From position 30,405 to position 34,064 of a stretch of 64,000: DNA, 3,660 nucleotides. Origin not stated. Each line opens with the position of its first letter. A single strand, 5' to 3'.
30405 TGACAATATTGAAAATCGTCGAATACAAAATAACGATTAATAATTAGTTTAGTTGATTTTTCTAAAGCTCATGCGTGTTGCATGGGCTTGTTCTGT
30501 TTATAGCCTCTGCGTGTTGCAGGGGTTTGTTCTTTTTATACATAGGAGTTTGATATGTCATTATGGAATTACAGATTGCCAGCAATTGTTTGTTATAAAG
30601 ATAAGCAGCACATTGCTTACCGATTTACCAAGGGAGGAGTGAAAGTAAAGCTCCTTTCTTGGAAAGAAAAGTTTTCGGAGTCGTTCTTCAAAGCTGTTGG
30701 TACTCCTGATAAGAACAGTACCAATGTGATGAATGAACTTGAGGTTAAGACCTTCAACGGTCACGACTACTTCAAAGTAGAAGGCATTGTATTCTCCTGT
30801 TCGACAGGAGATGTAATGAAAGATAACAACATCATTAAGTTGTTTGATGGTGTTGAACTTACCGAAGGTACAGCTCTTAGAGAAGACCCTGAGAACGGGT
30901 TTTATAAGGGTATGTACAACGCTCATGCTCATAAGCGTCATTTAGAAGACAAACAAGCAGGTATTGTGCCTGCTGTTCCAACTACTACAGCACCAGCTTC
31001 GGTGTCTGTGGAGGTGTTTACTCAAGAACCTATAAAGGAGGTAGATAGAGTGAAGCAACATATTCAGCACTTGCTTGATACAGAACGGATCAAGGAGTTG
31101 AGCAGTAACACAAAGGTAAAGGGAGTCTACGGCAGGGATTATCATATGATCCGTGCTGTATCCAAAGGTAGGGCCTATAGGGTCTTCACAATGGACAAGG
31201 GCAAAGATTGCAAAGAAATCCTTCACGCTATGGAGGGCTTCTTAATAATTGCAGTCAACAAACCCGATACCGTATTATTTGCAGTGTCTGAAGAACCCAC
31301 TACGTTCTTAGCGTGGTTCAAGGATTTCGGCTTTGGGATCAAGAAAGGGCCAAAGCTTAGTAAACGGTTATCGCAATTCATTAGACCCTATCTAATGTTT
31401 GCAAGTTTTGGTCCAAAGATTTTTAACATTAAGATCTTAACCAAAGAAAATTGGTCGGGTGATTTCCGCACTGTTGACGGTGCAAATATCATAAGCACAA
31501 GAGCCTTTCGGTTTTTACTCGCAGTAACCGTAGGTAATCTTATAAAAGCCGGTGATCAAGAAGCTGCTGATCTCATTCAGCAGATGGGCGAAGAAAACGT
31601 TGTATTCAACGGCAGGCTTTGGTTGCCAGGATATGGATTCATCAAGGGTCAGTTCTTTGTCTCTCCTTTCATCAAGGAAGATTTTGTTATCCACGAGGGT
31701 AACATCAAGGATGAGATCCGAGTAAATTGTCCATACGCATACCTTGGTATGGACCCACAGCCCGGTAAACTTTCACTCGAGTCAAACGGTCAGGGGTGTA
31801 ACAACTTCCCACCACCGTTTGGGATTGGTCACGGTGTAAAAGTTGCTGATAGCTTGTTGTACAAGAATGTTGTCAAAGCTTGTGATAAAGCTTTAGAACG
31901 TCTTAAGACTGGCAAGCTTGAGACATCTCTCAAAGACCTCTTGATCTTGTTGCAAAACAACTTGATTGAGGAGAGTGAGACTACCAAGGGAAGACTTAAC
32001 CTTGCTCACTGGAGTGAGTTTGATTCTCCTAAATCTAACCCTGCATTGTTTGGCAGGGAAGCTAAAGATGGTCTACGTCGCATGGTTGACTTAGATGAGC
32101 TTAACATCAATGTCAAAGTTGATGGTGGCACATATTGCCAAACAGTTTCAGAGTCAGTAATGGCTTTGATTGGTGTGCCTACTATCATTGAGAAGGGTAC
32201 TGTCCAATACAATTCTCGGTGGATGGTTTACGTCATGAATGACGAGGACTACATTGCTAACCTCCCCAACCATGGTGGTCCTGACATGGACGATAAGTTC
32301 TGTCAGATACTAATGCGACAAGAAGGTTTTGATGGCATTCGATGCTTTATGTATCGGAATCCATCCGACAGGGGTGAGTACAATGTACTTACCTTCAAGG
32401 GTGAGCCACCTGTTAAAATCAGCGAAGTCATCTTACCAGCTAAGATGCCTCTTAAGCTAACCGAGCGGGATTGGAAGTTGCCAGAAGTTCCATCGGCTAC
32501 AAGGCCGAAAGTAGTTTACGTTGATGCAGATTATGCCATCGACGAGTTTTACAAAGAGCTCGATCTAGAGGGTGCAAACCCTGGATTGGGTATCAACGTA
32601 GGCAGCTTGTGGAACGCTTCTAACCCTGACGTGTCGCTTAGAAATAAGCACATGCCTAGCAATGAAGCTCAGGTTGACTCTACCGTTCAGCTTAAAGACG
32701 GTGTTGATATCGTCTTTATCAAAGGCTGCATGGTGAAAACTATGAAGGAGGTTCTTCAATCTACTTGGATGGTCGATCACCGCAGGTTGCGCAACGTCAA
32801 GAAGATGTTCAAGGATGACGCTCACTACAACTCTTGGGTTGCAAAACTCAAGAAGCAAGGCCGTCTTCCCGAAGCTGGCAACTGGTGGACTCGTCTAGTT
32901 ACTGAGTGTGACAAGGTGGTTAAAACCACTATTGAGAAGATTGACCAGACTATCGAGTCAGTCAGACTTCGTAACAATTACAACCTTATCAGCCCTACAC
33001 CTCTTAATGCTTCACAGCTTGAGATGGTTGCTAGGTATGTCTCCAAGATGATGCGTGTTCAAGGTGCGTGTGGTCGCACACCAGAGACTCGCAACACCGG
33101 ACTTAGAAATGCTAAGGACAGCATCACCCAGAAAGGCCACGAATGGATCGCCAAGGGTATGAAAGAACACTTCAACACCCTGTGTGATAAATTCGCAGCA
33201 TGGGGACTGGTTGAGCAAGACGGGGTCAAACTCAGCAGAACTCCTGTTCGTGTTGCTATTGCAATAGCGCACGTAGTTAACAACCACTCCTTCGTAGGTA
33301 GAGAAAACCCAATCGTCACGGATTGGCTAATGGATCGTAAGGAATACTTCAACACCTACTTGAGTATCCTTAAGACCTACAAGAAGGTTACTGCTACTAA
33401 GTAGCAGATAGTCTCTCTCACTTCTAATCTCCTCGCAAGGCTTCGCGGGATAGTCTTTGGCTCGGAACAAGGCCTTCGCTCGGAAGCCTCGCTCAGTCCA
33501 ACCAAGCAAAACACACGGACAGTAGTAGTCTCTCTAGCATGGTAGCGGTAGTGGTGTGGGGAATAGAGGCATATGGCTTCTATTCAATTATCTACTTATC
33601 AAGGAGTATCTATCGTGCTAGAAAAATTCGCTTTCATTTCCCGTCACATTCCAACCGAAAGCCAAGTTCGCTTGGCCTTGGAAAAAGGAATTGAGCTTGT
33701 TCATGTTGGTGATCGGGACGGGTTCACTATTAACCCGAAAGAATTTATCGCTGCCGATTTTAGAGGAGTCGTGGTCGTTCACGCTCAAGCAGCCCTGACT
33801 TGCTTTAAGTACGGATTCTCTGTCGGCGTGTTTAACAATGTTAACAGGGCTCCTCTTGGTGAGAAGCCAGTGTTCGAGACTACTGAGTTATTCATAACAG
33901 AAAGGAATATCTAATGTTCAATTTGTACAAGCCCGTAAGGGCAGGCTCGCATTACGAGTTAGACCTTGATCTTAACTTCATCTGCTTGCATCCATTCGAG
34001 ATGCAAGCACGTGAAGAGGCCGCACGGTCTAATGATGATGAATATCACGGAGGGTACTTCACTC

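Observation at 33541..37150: Recurrent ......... motif (5 copies in 3.6 kb), all in plus-strand intergenic regions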

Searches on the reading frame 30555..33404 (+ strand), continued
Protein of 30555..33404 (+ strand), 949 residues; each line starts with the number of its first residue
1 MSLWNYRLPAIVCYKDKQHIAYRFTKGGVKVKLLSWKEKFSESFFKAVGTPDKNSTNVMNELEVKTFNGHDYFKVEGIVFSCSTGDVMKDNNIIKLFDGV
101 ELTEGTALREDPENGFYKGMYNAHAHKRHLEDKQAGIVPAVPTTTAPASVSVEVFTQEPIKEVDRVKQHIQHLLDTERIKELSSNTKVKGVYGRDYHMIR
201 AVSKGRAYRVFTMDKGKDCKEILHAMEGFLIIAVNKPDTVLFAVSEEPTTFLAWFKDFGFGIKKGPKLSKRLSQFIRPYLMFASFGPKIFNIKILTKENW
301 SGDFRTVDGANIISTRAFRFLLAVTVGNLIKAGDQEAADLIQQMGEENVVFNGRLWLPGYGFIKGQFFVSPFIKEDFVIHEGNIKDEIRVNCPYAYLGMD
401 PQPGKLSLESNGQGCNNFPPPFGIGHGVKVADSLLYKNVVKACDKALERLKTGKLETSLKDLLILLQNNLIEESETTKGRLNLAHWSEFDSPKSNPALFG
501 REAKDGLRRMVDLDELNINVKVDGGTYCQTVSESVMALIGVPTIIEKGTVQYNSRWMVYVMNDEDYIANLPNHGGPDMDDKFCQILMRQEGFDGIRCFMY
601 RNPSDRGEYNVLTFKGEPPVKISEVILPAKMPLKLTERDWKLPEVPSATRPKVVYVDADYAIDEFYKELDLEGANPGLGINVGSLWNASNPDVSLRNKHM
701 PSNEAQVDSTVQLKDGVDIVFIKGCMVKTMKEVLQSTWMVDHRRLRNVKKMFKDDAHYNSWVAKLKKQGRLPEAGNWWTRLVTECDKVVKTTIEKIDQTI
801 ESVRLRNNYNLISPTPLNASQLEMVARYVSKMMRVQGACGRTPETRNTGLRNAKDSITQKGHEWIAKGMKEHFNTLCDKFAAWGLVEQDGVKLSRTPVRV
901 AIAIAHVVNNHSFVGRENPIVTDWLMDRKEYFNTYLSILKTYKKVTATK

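Call 50: fold_search(model_id=the predicted structure, library=pdb)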
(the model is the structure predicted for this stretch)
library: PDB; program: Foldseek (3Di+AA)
matches with E <= 10: 242; with E <= 0.001: 15
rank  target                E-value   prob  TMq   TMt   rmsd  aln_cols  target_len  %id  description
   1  7w84                  5.5e-09  1.00  0.33  0.32  13.8       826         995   13  CryoEM structure of apo form ZmRDR2 at 3.4 Angstroms resolution (released 2022-06-08)
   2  7y7t_B                2.1e-08  1.00  0.36  0.37  11.7       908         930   10  QDE-1 in complex with 12nt DNA template, ATP and 3'-dGTP (released 2022-09-28)
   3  2j7n_A                3.0e-08  1.00  0.38  0.39  11.7       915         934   10  Structure of the RNAi polymerase from Neurospora crassa (released 2006-12-13)
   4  7y7q_A                3.3e-08  1.00  0.36  0.36  11.4       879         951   11  QDE-1 in complex with RNA template, RNA primer and 3'-dGTP (released 2022-09-28)
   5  7y7t_A                4.9e-08  1.00  0.39  0.39  11.0       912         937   10  QDE-1 in complex with 12nt DNA template, ATP and 3'-dGTP (released 2022-09-28)
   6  7w82                  5.4e-08  1.00  0.27  0.27  16.5       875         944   11  Crystal structure of maize RDR2 (released 2022-06-08)
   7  7y7r_A                7.6e-08  1.00  0.41  0.42   9.9       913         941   11  QDE-1 in complex with DNA template, RNA primer and 3'-dGTP (released 2022-09-28)
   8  7y7r_B                1.1e-07  1.00  0.33  0.34  13.7       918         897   12  QDE-1 in complex with DNA template, RNA primer and 3'-dGTP (released 2022-09-28)
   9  7y7p_B                1.1e-07  1.00  0.35  0.37  11.9       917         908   10  QDE-1 in complex with RNA template, RNA primer and AMPNPP (released 2022-09-28)
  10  2j7n_B                1.9e-07  1.00  0.32  0.32  12.4       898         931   11  Structure of the RNAi polymerase from Neurospora crassa (released 2006-12-13)
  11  7y7p_A                3.5e-07  1.00  0.30  0.31  15.2       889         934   11  QDE-1 in complex with RNA template, RNA primer and AMPNPP (released 2022-09-28)
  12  7y7s_A                5.0e-07  1.00  0.38  0.38  10.4       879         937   10  QDE-1 in complex with DNA template, RNA primer and AMPNPP (released 2022-09-28)
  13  7y7s_B                1.3e-06  1.00  0.36  0.36  12.2       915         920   12  QDE-1 in complex with DNA template, RNA primer and AMPNPP (released 2022-09-28)
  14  8f72_B                8.4e-06  1.00  0.25  0.36  17.3       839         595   10  Phage P32 gp64- RNA polymerase (released 2023-12-20)
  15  7roz                  6.3e-05  1.00  0.31  0.28  14.8       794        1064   12  Structure of RNA-dependent RNA polymerase 2 (RDR2) from Arabidopsis thaliana (released 2021-12-08)
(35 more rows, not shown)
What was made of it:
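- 30555..33404 (+): Gene for a 949-aa single-subunit two-barrel RNA polymerase, the proposed non-virion RNAP that reads the motif. It carries an invariant GGxDxDD acidic loop (D577, D579, D580). Foldseek against PDB: ZmRDR2 E 5.5e-9, QDE-1 about 2e-8, P23-45 gp64 8f72 8e-6 (call 50).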

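Call 66: find_encoding_contigs(protein=P0010, flank=10000, max_places=2)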
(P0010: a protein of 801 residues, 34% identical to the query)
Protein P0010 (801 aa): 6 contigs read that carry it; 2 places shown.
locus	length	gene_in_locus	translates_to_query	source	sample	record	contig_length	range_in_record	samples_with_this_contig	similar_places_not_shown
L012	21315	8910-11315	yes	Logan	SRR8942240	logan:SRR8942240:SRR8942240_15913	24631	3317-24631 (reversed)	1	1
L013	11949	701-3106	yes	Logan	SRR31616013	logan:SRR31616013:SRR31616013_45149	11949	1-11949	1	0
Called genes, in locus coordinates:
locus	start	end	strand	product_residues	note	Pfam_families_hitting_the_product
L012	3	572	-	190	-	?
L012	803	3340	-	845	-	PF19141:DUF5824 (weak)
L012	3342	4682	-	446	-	PF04860:Phage_portal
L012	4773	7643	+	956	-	-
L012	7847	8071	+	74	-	-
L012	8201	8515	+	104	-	-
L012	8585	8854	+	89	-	-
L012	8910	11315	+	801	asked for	-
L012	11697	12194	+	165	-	-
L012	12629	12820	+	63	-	-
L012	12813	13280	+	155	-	-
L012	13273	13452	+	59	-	-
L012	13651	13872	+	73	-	-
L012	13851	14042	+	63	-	-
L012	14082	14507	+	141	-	-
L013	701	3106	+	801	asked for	-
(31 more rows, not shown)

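Call 78: search_dna_similar(query=window:30555-33401:+, collection=phages, mode=protein, max_evalue=0.001)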
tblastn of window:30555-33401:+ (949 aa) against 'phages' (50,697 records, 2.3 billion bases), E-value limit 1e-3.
No match.

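Call 84: find_related_loci(query=A1, collection=genome_contigs, flank=6000)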
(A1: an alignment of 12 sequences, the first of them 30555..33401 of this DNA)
Query A1 (949 aa) in genome_contigs; peptide patterns used: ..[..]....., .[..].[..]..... (x = any residue, [..] = any of these).
92 stretches matched a pattern, but none encodes a relative of the query by tblastn (E <= 1e-3).

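Call 89: find_encoding_contigs(protein=P0015, flank=8000, max_places=1)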
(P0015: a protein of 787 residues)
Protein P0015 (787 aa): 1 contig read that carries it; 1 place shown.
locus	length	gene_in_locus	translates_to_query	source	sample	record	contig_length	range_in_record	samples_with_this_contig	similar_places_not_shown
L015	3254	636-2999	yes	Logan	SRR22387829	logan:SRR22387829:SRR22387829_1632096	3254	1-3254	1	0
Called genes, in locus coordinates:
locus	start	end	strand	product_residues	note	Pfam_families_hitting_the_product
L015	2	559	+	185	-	?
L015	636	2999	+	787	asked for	-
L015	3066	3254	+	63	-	?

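Call 90: find_encoding_contigs(protein=P0018, flank=8000, max_places=1)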
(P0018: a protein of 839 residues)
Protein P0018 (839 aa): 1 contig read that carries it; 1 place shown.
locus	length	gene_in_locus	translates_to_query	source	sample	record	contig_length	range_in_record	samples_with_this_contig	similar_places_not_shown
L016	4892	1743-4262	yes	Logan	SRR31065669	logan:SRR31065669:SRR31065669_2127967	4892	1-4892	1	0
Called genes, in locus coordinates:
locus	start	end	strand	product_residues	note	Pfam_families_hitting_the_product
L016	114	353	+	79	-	-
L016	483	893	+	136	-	-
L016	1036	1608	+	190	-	-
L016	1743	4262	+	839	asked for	-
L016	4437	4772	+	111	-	-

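Call 112: fold_search(model_id=the predicted structure, library=viral)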
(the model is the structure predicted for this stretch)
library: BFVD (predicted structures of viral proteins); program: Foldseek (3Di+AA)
matches with E <= 10: 223; with E <= 0.001: 2
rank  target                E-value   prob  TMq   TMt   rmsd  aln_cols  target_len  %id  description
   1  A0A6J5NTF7            1.7e-33  1.00  0.63  0.69   4.9       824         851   17  Uncharacterized protein [uncultured Caudovirales phage]
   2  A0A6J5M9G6            4.1e-30  1.00  0.60  0.51   5.7       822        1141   14  Uncharacterized protein [uncultured Caudovirales phage]
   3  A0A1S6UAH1            1.8e-01  0.18  0.05  0.11  22.7       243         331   15  Structural protein [Serratia phage BF]
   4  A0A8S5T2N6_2          3.0e-01  0.05  0.09  0.09  30.8       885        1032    8  Morphogenesis protein 1 wall, phi29, hydrolase, infection [Myoviridae sp. ctqfO1]
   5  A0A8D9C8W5            4.3e-01  0.38  0.05  0.31  14.8       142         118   15  Uncharacterized protein [uncultured marine phage]
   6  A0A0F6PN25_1          4.5e-01  0.04  0.06  0.05  22.4       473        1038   11  Pp1a [Bovine nidovirus TCH5]
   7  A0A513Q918            4.5e-01  0.03  0.05  0.07  27.1       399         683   12  Polyprotein (Fragment) [Pasivirus A]
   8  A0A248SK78            4.8e-01  0.15  0.06  0.17  17.1       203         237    9  (no name in the UniProt tables at hand)
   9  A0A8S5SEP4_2          4.8e-01  0.04  0.04  0.04  26.4       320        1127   16  Chromosome segregation ATPase (Fragment) [virus sp. ctX0L1]
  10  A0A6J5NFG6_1          5.5e-01  0.05  0.08  0.06  33.7       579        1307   12  Phage tail tape measure protein [uncultured Caudovirales phage]
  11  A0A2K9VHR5            6.4e-01  0.28  0.06  0.22  15.0       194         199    8  Uncharacterized protein [Pseudomonas phage Bjorn]
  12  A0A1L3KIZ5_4          8.2e-01  0.02  0.04  0.04  29.7       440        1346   10  Replicase polyprotein 1ab [Wenling nido-like virus 1]
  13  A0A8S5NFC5            9.0e-01  0.25  0.04  0.15  10.4        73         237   18  High potential iron-sulfur protein like [Siphoviridae sp. ctrok7]
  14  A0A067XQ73            9.0e-01  0.02  0.07  0.09  31.2       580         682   12  (no name in the UniProt tables at hand)
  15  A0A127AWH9            9.5e-01  0.15  0.06  0.27  12.4       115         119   16  Uncharacterized protein [Bacillus phage SP-15]
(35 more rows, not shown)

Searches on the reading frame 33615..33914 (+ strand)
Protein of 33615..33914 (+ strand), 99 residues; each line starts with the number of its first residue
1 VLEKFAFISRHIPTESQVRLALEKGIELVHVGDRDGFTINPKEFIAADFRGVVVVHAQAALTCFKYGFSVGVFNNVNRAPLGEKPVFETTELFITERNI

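Call 41: search_protein_families(library=phrogs, proteins=[window:33615-33914:+], max_evalue=0.01)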
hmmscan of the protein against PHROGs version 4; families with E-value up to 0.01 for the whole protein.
window:33615-33914:+ (99 aa): 0 families
